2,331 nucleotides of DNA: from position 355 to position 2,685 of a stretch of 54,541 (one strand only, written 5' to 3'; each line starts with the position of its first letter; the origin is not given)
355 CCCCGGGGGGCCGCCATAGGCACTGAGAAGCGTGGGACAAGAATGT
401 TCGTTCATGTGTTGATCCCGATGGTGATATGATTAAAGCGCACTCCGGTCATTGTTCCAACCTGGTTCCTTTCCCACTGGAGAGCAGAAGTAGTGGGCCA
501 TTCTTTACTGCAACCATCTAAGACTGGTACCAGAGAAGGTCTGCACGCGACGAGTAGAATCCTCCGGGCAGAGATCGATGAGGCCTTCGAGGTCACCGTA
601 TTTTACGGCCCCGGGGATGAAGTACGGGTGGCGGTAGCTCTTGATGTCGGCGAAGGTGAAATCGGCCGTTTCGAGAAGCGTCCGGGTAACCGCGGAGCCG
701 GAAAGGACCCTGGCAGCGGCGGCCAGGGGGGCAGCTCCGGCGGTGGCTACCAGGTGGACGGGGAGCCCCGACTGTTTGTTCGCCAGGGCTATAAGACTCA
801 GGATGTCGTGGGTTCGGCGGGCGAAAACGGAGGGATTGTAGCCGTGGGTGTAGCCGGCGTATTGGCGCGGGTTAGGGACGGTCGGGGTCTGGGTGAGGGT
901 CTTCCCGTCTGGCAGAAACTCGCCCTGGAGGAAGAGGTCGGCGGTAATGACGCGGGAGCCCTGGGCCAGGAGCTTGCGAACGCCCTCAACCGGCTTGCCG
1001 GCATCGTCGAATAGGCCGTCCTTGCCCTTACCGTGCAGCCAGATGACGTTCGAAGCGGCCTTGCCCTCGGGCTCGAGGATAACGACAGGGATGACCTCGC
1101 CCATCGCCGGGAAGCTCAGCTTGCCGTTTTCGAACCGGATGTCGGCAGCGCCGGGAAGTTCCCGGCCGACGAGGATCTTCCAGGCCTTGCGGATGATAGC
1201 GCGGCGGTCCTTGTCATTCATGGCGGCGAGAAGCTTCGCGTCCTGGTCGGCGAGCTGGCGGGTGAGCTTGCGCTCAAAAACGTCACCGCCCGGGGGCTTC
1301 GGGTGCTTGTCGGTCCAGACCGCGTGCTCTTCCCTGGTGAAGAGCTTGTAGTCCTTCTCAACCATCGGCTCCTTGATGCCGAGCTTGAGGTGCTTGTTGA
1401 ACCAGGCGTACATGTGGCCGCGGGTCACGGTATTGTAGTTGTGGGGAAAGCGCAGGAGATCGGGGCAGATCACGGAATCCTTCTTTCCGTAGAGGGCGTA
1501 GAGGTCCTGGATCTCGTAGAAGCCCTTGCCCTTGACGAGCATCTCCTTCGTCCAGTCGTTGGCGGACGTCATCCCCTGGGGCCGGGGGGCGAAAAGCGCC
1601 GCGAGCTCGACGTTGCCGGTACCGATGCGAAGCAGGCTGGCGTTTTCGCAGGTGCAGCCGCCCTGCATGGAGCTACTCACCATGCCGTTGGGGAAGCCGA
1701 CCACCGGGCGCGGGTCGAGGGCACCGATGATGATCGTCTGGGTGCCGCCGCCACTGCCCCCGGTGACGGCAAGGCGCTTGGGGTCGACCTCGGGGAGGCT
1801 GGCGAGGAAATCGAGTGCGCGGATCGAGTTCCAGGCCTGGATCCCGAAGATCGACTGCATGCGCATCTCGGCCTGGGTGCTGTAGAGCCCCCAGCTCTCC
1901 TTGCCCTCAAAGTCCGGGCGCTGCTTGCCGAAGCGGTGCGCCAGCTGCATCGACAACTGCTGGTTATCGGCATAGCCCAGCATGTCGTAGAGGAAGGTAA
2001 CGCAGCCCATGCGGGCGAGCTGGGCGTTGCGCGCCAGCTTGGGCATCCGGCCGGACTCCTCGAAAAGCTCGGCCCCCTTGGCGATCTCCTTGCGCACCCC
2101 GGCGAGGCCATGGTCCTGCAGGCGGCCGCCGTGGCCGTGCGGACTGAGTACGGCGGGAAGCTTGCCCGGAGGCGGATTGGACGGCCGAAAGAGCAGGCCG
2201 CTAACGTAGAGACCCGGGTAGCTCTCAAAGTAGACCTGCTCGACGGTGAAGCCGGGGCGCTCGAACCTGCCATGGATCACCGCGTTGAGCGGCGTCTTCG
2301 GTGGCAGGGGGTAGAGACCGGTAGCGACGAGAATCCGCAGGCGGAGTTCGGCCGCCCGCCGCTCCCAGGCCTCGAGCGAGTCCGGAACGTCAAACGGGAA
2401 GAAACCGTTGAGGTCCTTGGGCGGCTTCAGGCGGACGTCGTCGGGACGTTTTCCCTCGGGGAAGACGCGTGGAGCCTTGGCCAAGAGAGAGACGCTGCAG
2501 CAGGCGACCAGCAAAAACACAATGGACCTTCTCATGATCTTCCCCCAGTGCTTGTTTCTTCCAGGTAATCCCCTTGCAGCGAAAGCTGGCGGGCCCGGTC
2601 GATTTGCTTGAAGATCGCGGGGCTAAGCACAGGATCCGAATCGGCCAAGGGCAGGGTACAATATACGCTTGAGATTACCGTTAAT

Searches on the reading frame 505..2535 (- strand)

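Call 70: search_protein_families(library=pfam, proteins=[window:505-2535:-], max_evalue=0.001)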
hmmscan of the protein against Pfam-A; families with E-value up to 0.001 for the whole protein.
window:505-2535:- (676 aa): 2 families
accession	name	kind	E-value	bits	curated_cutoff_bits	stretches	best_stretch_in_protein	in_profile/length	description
PF05448.18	AXE1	-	1.6e-07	30.8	21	1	236-276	159-199/321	Acetyl xylan esterase (AXE1)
PF22244.2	GCE_fung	-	2.1e-06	28.2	27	1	215-294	68-142/231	Glucuronyl esterase, fungi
